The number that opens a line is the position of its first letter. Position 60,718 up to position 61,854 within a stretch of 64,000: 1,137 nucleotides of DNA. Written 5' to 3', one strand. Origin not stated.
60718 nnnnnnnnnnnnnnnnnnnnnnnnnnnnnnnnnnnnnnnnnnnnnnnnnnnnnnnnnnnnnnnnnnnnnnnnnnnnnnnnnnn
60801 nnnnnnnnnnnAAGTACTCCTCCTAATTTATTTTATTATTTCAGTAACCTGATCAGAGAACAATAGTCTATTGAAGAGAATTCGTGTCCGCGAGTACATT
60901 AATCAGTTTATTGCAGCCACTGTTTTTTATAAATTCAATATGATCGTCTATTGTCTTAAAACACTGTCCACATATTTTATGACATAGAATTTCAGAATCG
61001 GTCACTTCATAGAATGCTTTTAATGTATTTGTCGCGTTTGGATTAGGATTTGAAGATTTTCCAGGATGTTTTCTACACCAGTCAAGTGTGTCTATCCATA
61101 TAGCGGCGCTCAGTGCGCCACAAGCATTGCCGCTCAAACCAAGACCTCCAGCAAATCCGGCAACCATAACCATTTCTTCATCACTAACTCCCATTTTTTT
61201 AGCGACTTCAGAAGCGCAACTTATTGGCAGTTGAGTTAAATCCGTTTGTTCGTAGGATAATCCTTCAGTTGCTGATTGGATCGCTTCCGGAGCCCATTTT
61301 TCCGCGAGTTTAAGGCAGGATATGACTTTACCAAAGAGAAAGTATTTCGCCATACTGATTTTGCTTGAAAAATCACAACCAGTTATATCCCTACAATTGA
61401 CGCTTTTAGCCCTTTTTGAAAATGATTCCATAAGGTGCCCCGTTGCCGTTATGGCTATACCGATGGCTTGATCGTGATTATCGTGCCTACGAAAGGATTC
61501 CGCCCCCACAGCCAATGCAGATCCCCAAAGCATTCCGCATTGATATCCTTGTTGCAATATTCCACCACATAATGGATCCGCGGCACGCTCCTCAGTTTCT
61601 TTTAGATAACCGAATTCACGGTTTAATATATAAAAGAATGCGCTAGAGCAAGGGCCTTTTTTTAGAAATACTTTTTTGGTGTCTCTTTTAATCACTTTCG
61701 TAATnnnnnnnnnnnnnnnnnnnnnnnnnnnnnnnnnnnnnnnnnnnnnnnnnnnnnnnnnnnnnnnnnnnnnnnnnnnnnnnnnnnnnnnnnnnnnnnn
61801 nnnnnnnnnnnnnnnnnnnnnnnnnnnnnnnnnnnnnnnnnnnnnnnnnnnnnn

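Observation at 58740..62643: Tandem triplication of an oxidoreductase + C_GCAxxG_C_C cassette in three different states of decay or fusion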

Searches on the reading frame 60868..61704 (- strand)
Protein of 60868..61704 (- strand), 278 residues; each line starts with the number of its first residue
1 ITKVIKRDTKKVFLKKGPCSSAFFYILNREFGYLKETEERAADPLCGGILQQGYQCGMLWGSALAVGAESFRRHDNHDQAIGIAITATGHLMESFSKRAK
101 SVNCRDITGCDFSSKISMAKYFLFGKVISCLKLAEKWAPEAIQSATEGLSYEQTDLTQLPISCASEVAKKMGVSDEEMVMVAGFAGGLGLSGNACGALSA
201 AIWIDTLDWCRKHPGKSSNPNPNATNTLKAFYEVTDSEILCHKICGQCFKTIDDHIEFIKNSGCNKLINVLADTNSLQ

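Call 10: find_related_loci(query=window:60868-61704:-, collection=genome_contigs, flank=6000)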
Query window:60868-61704:- (278 aa) in genome_contigs; peptide patterns used: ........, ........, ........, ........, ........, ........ (x = any residue, [..] = any of these).
184 stretches matched a pattern; 112 encode a relative of the query (tblastn E <= 1e-3); the best 80 are kept; 80 distinct loci.
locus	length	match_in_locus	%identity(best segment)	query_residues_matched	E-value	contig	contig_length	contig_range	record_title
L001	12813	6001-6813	76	2-272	6e-139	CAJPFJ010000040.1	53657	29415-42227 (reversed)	Methanosarcinales archaeon isolate METP1 genome assembly, contig: CONTIG_40, whole genome shotgun sequence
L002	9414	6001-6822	73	1-272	6e-135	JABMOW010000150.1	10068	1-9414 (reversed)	MAG: Candidatus Neomarinimicrobiota bacterium isolate bin.70 k141_6398252, whole genome shotgun sequence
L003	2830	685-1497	72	2-272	4e-134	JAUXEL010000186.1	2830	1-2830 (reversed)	MAG: Candidatus Neomarinimicrobiota bacterium isolate CSMAG_2876 CSMAG_2876_k117_5261300_length_2830_cov_9.0000, whole g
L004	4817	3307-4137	70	1-277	2e-127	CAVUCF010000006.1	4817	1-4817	MAG: uncultured Ignavibacteriaceae bacterium isolate MFD02979.bin.1.207 genome assembly, contig: contig_128290, whole ge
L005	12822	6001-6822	67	1-274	2e-123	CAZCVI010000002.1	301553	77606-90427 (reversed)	MAG TPA_asm: uncultured Clostridia bacterium isolate binchicken_co113_160 genome assembly, contig: NODE_9_length_301553_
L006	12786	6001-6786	71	11-272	2e-122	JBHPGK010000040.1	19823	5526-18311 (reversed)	Candidate division KSB1 bacterium isolate SAG AM-311-M08 NODE_40_length_19823_cov_28.317635, whole genome shotgun sequen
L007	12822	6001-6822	66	5-278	3e-122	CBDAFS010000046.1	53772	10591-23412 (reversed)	MAG: uncultured Aminicenantes bacterium isolate MAG_102 genome assembly, contig: k141_437549, whole genome shotgun seque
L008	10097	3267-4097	68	2-272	9e-122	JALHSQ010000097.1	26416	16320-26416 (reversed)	MAG: Candidatus Bathyarchaeota archaeon isolate PFL2 seq_1598902, whole genome shotgun sequence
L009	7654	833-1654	66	1-274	1e-121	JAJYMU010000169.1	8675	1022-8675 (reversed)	MAG: Bacteroidetes bacterium isolate DBS2-4.bin16 NODE_14916_length_8675_cov_1.3657, whole genome shotgun sequence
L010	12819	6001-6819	65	2-274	1e-120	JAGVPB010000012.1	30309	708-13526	MAG: Bacteroidales bacterium isolate DeMMO3_5 c_000000081594, whole genome shotgun sequence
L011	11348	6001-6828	66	2-277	1e-120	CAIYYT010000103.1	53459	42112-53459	uncultured bacterium isolate AlinenSedimentsCore2_bin-0496 genome assembly, contig: bin-0496:103/266, whole genome shotg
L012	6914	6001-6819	66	5-277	6e-121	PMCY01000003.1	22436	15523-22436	MAG: Candidatus Aminicenantes bacterium isolate fen_333 73.20120700_E2X.90_contig_416307, whole genome shotgun sequence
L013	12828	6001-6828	69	2-277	9e-121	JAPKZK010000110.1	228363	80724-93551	MAG: Candidatus Aminicenantes bacterium isolate LacPavin_0920_SED2_MAG_46_26 LacPavin_0920_SED2_scaffold_1075873, whole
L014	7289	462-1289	65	4-274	2e-120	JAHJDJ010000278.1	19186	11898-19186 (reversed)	MAG: bacterium isolate Modern_marine.mb.49 Modern_marine.mb.49_k141_1920358, whole genome shotgun sequence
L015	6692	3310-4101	67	8-272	3e-119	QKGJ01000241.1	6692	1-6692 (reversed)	MAG: Ignavibacteria bacterium isolate SZUA-525 scaffold_50305, whole genome shotgun sequence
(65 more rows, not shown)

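Call 24: search_solved_structures(query=window:60868-61704:-, max_evalue=1, show_alignments=2)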
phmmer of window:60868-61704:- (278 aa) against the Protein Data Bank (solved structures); distinct sequences matched with E-value up to 1: 1.
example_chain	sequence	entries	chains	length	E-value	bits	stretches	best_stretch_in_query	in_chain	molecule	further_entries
7azb_B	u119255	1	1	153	0.72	12.2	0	183-217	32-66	VHH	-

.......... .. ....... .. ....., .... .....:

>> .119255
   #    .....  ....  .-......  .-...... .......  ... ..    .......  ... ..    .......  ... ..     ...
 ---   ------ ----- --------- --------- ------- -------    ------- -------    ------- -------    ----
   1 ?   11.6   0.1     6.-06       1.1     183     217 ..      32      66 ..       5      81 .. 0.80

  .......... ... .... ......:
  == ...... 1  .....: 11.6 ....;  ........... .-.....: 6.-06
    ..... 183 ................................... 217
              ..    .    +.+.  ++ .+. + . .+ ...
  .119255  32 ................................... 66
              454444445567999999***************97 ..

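Call 29: find_homologous_proteins(query=window:60868-61704:-, max_evalue=0.00001)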
Query window:60868-61704:- (278 aa): 2346 proteins with E <= 0.00001 among 4143 candidates; the best 120 are listed.
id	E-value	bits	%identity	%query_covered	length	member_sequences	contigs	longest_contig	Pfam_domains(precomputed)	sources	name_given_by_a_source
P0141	2.6e-163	560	88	99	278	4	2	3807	PF09719.16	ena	-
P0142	1.7e-156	537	86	98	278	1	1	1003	PF09719.16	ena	-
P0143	1.2e-155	535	86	98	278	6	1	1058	PF09719.16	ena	-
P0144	3.3e-155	533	87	97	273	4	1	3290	PF09719.16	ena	-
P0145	4.6e-153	526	84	100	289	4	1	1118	PF09719.16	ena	-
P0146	1.0e-152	525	85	97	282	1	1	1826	PF09719.16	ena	-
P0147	1.7e-145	501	80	98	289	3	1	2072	PF09719.16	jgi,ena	jgi:hypothetical protein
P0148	5.6e-143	493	78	97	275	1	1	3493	PF09719.16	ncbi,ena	-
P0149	2.2e-142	491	78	97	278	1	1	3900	PF09719.16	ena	-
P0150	1.2e-141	489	78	97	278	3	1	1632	PF09719.16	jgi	jgi:hypothetical protein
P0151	1.8e-141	488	79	98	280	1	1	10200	PF09719.16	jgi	jgi:C_GCAxxG_C_C family probable redox protein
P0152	2.2e-141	488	78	97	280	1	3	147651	PF09719.16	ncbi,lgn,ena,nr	ncbi:C-GCAxxG-C-C family protein [bacterium]|nr:C-GCAxxG-C-C family protein [bacterium]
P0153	1.1e-139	482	77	99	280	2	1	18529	PF09719.16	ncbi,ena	-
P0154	1.5e-138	479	79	97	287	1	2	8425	PF09719.16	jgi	-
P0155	5.0e-138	477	78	98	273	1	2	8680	PF09719.16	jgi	-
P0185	1.8e-125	436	71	98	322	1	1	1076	PF09719.16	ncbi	-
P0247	1.5e-118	413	66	97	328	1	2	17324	PF09719.16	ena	-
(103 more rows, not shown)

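Call 34: find_related_loci(query=window:60868-61704:-, collection=metagenome_contigs, flank=4000)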
Query window:60868-61704:- (278 aa) in metagenome_contigs; peptide patterns used: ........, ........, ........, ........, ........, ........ (x = any residue, [..] = any of these).
315 stretches matched a pattern; 207 encode a relative of the query (tblastn E <= 1e-3); the best 80 are kept; 80 distinct loci.
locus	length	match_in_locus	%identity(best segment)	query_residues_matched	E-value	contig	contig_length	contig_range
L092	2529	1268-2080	88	1-271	1e-173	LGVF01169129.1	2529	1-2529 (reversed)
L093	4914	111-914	87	5-272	2e-158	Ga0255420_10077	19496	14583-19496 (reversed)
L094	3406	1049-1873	84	2-274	6e-164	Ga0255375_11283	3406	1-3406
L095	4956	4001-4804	87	5-272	2e-158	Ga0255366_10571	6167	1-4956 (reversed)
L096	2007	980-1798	80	2-272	4e-159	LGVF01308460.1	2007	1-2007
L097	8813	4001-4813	76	2-272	3e-139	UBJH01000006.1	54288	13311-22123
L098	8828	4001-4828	72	1-274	7e-137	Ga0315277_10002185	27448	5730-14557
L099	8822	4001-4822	73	1-272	3e-136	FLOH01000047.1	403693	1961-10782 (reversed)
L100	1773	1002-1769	76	2-255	1e-143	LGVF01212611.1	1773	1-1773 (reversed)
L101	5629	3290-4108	71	2-274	9e-130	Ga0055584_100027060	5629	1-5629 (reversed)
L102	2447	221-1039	68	2-274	2e-136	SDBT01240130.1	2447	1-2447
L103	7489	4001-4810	71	2-271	2e-129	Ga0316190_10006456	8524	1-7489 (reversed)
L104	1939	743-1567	71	3-277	2e-137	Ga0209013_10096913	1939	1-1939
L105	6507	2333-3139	69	9-277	4e-128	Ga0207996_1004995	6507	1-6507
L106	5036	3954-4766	69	2-273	3e-127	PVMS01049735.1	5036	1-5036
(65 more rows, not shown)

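Call 38: predict_structure(alignment_id=A5)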
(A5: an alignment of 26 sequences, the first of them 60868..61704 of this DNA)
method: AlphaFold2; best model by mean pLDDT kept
length: 278 residues; sequences in the alignment: 26
mean_pLDDT: 73.0   pTM: 0.77
mean pLDDT of the five models: 73.0, 67.6, 66.4, 63.8, 63.0
residues with pLDDT >= 90: 17; 70-90: 159; 50-70: 76; < 50: 26
segments of 3 or more residues with pLDDT < 50: 1-16, 48-54
pLDDT, mean of each block of 10 residues (from residue 1): 36 45 55 70 60 52 80 81 85 82 69 68 70 73 82 57 88 89 76 75 87 75 79 85 84 82 90 69
secondary structure, 60 per line:
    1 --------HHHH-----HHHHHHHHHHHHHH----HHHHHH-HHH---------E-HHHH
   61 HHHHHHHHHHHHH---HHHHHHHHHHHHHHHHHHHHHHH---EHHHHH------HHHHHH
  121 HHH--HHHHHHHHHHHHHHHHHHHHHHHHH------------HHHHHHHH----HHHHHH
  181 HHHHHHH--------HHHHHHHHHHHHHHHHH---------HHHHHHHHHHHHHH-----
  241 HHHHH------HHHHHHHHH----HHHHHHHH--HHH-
elements in order: H9-12 H18-31 H36-41 H57-73 H77-99 H104-108 H115-123 H126-150 H163-170 H175-187 H196-212 H222-235 H241-245 H252-260 H265-272
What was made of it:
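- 60868..61692 (-): CG-A: tandem double C_GCAxxG_C_C domain (aa 318-591), with 8 family-invariant Cys at fusion residues 332, 369, 417, 443, 476, 508, 554 and 577. All-helical AF2 model, pLDDT 73 (call 38).
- Closest known: Split-Soret cytochrome c of Desulfovibrio desulfuricans. Different: The model is of only moderate confidence (call 38).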

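Call 39: search_protein_families(library=pfam, proteins=[P0247, P0185], max_evalue=0.01)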
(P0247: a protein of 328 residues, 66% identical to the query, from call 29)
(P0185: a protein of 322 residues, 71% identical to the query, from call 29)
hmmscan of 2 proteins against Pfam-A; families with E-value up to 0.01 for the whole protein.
P0247 (328 aa): 2 families
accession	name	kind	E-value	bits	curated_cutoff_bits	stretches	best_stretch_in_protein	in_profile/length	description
PF09719.15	C_GCAxxG_C_C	-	3.7e-22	79.1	27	2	67-157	2-88/118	Putative redox-active protein (C_GCAxxG_C_C)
PF10518.14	TAT_signal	-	0.0044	17.4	22.7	1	6-26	1-21/21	TAT (twin-arginine translocation) pathway signal sequence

P0185 (322 aa): 3 families
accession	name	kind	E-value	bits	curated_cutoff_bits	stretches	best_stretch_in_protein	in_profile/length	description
PF09719.15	C_GCAxxG_C_C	-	2.6e-23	82.8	27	2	63-152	3-88/118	Putative redox-active protein (C_GCAxxG_C_C)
PF10518.14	TAT_signal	-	0.00038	20.7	22.7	1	6-26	1-21/21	TAT (twin-arginine translocation) pathway signal sequence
PF10399.14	UCR_Fe-S_N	-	0.0071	16.2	24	1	6-29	8-31/41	Ubiquitinol-cytochrome C reductase Fe-S subunit TAT signal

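Call 48: search_solved_structures(query=A5, max_evalue=10, show_alignments=3)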
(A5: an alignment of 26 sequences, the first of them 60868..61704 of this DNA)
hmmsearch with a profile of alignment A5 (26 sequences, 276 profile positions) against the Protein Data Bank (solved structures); distinct sequences matched with E-value up to 10: 0.
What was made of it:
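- Closest known: Split-Soret cytochrome c of Desulfovibrio desulfuricans. Different: No sequence-level similarity was detected (calls 24, 48).
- Tried and rejected: Sequence search of the CG half against the PDB, both as a single sequence and as a 26-sequence profile at E<=10, found nothing relevant (calls 24, 48).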
